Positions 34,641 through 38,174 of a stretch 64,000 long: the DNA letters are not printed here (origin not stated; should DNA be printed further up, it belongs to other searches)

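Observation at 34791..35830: The HelD-like helicase ORF continues in frame into a GH31 N-domain fragment and terminates inside the neighbour's terminator hairpin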

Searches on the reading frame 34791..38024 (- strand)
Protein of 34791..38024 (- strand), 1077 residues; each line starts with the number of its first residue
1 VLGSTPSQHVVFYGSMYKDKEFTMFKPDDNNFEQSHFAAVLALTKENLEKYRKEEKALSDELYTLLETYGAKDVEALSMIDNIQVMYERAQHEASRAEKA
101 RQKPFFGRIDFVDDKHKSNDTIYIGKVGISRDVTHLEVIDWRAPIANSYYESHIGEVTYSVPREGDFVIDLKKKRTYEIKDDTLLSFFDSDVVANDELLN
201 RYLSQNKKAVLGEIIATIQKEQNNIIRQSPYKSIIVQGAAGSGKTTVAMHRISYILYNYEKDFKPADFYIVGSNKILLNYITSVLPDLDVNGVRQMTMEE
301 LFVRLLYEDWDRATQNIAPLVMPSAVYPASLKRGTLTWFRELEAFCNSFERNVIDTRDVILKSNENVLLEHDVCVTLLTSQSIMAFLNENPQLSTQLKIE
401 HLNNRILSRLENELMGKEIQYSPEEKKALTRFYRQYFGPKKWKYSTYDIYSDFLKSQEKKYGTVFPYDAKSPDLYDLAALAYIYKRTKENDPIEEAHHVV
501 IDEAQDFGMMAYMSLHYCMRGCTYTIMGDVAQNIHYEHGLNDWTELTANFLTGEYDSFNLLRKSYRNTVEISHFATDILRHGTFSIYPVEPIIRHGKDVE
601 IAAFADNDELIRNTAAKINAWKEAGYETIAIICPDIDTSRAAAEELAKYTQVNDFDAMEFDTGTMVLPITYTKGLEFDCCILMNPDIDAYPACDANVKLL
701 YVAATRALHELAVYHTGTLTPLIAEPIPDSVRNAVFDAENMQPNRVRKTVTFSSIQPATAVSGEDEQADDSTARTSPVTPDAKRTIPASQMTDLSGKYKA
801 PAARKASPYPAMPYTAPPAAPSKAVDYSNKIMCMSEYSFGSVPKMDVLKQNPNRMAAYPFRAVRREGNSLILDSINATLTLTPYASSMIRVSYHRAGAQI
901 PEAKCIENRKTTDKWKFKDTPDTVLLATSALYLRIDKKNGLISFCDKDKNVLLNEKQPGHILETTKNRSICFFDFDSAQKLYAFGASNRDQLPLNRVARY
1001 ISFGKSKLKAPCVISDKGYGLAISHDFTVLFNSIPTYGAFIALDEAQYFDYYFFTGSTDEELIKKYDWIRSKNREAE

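Call 3: search_protein_families(library=pfam, proteins=[window:34791-38024:-], max_evalue=1)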
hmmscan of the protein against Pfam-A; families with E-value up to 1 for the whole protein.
window:34791-38024:- (1077 aa): 18 families
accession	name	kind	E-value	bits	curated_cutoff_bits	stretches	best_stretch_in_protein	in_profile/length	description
PF13538.12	UvrD_C_2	-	3.2e-08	33.7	27.4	1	669-713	7-51/52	UvrD-like helicase C-terminal domain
PF13245.12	AAA_19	-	3.4e-07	30.9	25.1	1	223-534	2-130/134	AAA domain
PF00580.27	UvrD-helicase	-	3.5e-07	30.6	23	1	219-534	2-252/271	UvrD/REP helicase N-terminal domain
PF13361.12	UvrD_C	-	3.9e-06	26.9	25.6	2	672-713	295-345/350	UvrD-like helicase C-terminal domain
PF13401.12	AAA_22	-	0.0034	18.2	27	0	232-248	6-22/130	AAA domain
PF00270.35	DEAD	-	0.0039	17.4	26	1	220-258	5-40/167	DEAD/DEAH box helicase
PF25199.1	nSTAND_NTPase5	-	0.0062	16.8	34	1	215-250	25-60/145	Novel STAND NTPase 5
PF01443.25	Viral_helicase1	-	0.0089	16.3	21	1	234-267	1-22/228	Viral superfamily 1 RNA helicase core domain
PF13604.12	AAA_30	-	0.026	14.7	27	1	219-247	3-34/191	AAA domain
PF09848.15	SLFN-g3_helicase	-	0.028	14.2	24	1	234-258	4-26/354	Schlafen group 3, DNA/RNA helicase domain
PF02562.22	PhoH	-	0.029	14.3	27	0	218-249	5-37/205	PhoH-like protein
PF06745.19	ATPase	-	0.048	13.5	26.6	0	22-96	67-141/231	KaiC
PF00437.27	T2SSE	-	0.071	12.2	24.9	1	222-254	133-165/370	Type II/IV secretion system protein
PF20893.2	DUF6845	-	0.073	13.7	27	1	417-460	65-108/149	Domain of unknown function (DUF6845)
PF04851.21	ResIII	-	0.082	13.3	22.5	1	223-271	20-59/164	Type III restriction enzyme, res subunit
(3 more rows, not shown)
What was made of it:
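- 35832..37955 (-): HelD core, residues 1 to about 708. It holds the N-terminal secondary-channel-arm region with the DWRAP motif, Walker A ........, Walker B VIDEAQD, and the UvrD_C-type 2A domain. Pfam UvrD-helicase, AAA_19 and UvrD_C_2 (call 3).
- On HelD (RNA polymerase recycling ATPase), class I: Pfam finds UvrD-helicase, AAA_19, UvrD_C and UvrD_C_2 above their cut-offs (call 3).
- The fold belongs to the galactose-mutarotase-like 'glycoside hydrolase-type carbohydrate-binding' supersandwich class (Pfam name, call 3; background knowledge).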

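Call 4: search_protein_families(library=ncbifam, proteins=[window:34791-38024:-], max_evalue=0.1)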
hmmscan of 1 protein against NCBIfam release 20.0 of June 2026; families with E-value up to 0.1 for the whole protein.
window:34791-38024:- (1077 aa): 11 families
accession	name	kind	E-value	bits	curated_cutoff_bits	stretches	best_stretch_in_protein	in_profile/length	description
NF041464.1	HelD_BACSU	equivalog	3.9e-98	329.3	419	2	84-308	79-303/779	RNA polymerase recycling motor HelD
NF041258.1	motor_HelR_2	exception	2.2e-41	141.9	1100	3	90-306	51-259/713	RNA polymerase recycling motor ATPase HelR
NF041465.1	HelD_MYCSM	equivalog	7e-38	130.2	1051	3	91-302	57-260/719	RNA polymerase recycling motor HelD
NF041254.1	motor_HelR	exception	5.8e-32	110.8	750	2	105-302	80-272/706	RNA polymerase recycling motor ATPase HelR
TIGR01073.1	pcrA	equivalog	0.00017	20.1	911.2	1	215-268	2-52/725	DNA helicase PcrA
NF008743.0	PRK11773.1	equivalog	0.00031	19.2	965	1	214-257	6-48/720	DNA helicase II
TIGR01075.1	uvrD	equivalog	0.00072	18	1144.45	0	218-256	5-42/715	DNA helicase II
TIGR02928.1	TIGR02928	subfamily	0.017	14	181.3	0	215-253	24-62/366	orc1/cdc6 family replication initiation protein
NF004066.1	PRK05580.1-3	equivalog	0.048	11.9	813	1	175-257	211-297/788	primosomal protein N'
TIGR02784.1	addA_alphas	equivalog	0.057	11.7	860.75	0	696-806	850-955/1138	double-strand break repair helicase AddA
NF008276.0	PRK11054.1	equivalog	0.066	11.7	543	0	232-259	210-237/684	DNA helicase IV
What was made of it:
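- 34791..37955 (-): Complete gene for a 1054-aa HelD-like protein with a C-terminal GH31-N-type domain (ATG 37955-37953, stop TAG 34793-34791). NCBIfam HelD_BACSU E 3.9e-98 (call 4).
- On HelD (RNA polymerase recycling ATPase), class I: 329.3 bits (call 4).
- Closest known: Class I HelD, the RNA polymerase recycling motor. Same: Among NCBIfam models, HelD_BACSU is the best hit (call 4).
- The NCBIfam HelD_BACSU score (329 bits) is below the equivalog cut-off of 419 (call 4).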

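Call 52: search_solved_structures(query=window:34794-37955:-, max_evalue=0.001, show_alignments=1)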
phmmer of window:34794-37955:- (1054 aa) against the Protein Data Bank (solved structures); distinct sequences matched with E-value up to 0.001: 5.
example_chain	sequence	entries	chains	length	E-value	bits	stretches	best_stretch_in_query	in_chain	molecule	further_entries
6wvk_H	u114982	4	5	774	7.7e-71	242.7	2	31-281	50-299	DNA helicase IV | DNA helicase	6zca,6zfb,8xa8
6yxu_H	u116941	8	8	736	1.4e-28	102.7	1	73-275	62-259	RNA polymerase-associated transcription factor HelD | Helicase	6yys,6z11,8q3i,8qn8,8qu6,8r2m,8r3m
6vsx_A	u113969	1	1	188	2.2e-17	65.7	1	542-703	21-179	DNA helicase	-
3dmn_A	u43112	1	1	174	4.5e-09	38.2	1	540-702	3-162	Putative DNA helicase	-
1qhh_A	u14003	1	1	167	0.00076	20.9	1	190-291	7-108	PROTEIN (PCRA (SUBUNIT))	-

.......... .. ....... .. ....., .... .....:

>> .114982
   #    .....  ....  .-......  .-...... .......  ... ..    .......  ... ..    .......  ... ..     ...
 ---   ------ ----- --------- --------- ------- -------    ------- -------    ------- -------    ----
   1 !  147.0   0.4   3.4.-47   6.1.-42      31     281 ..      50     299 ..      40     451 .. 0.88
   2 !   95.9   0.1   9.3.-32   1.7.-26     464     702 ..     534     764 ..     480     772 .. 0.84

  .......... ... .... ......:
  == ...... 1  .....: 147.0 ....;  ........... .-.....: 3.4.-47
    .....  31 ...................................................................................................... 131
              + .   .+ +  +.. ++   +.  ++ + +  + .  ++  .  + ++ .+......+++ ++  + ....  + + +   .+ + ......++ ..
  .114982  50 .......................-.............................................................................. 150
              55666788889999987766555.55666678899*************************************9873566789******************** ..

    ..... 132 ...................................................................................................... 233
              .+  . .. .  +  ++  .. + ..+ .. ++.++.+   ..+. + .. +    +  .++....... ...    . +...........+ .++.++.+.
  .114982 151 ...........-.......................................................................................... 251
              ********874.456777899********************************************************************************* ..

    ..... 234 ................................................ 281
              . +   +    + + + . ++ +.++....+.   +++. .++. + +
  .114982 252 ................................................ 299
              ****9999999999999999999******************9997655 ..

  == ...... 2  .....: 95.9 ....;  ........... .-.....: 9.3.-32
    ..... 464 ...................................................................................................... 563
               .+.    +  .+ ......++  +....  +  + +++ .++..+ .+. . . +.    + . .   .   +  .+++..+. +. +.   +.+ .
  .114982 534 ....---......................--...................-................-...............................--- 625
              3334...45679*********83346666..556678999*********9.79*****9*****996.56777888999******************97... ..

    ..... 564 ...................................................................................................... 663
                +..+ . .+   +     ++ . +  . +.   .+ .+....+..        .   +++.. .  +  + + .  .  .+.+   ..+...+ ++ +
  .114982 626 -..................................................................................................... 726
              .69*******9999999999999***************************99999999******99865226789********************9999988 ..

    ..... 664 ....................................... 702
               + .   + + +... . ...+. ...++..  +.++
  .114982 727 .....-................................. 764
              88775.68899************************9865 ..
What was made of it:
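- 35832..37955 (-): Aligns to B. subtilis HelD 6wvk_H residues 50-299 and 534-764 of 774, E 7.7e-71 (call 52).
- On HelD (RNA polymerase recycling ATPase), class I: 6wvk_H (B. subtilis HelD) at E 7.7e-71, in two stretches that cover the N-terminal domain with 1A, and 2A (call 52). About 180 residues lie between the aligned blocks (281-464), where B. subtilis HelD has its arm, but they did not align (call 52).
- Closest known: Class I HelD, the RNA polymerase recycling motor. Same: The alignment covers 6wvk residues 50-299 and 534-764 at E 7.7e-71 (call 52).
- HelD identity: 6wvk E 7.7e-71, and B. subtilis HelD ends about 10 residues after window residue 702 (call 52). The region that should hold the clamp-opening arm (about residues 281-464) did not align to B. 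subtilis HelD (call 52).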
